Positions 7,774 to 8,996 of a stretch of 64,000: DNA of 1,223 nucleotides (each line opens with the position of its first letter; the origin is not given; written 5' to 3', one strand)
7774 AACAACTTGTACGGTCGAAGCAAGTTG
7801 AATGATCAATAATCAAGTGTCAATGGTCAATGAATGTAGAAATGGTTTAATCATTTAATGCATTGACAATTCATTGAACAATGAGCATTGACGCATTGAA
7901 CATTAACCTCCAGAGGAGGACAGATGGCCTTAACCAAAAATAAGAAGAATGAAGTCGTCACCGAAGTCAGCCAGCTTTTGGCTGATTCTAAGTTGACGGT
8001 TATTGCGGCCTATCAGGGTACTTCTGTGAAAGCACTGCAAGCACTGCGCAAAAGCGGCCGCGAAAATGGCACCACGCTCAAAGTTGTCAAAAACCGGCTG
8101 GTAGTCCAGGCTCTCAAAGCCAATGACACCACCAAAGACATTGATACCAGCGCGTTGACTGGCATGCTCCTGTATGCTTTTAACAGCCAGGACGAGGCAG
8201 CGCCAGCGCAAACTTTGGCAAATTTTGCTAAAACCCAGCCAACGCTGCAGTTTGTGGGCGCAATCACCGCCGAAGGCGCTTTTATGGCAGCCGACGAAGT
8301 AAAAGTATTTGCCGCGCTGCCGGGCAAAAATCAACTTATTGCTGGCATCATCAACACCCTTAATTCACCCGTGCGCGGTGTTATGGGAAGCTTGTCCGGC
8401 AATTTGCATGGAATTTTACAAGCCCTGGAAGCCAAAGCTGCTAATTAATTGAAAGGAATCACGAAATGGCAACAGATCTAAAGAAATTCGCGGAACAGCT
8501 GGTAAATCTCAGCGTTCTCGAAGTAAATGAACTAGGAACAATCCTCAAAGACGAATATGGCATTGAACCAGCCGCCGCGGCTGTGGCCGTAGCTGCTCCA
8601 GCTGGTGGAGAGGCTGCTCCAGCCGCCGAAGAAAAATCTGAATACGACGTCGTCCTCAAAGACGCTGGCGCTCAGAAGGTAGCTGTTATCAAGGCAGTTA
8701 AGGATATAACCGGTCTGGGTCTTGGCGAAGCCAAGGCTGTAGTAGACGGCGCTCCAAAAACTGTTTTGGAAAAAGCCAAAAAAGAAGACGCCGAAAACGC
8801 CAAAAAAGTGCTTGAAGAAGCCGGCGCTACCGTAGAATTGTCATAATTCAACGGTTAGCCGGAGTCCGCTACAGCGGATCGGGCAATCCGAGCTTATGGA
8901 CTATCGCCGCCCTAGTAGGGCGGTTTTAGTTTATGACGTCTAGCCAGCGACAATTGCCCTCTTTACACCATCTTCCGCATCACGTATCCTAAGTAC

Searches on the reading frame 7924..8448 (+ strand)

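Call 80: search_protein_families(library=pfam, proteins=[window:7924-8448:+], max_evalue=0.01)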
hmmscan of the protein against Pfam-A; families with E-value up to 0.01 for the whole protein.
window:7924-8448:+ (174 aa): 1 family
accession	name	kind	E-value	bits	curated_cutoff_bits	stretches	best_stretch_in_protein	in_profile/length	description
PF00466.25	Ribosomal_L10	-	2.3e-18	66.5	22.8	1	4-103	2-100/100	Ribosomal protein L10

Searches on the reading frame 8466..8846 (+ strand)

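Call 80: search_protein_families(library=pfam, proteins=[window:8466-8846:+], max_evalue=0.01)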
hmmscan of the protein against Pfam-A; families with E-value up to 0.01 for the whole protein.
window:8466-8846:+ (126 aa): 2 families
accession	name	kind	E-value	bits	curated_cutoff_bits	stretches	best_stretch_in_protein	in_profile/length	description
PF00542.24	Ribosomal_L12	-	5.8e-27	94.3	25.9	1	60-125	1-66/67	Ribosomal protein L7/L12 C-terminal domain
PF16320.10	Ribosomal_L12_N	-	6.2e-14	51.9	25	1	6-52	3-46/48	Ribosomal protein L7/L12 dimerisation domain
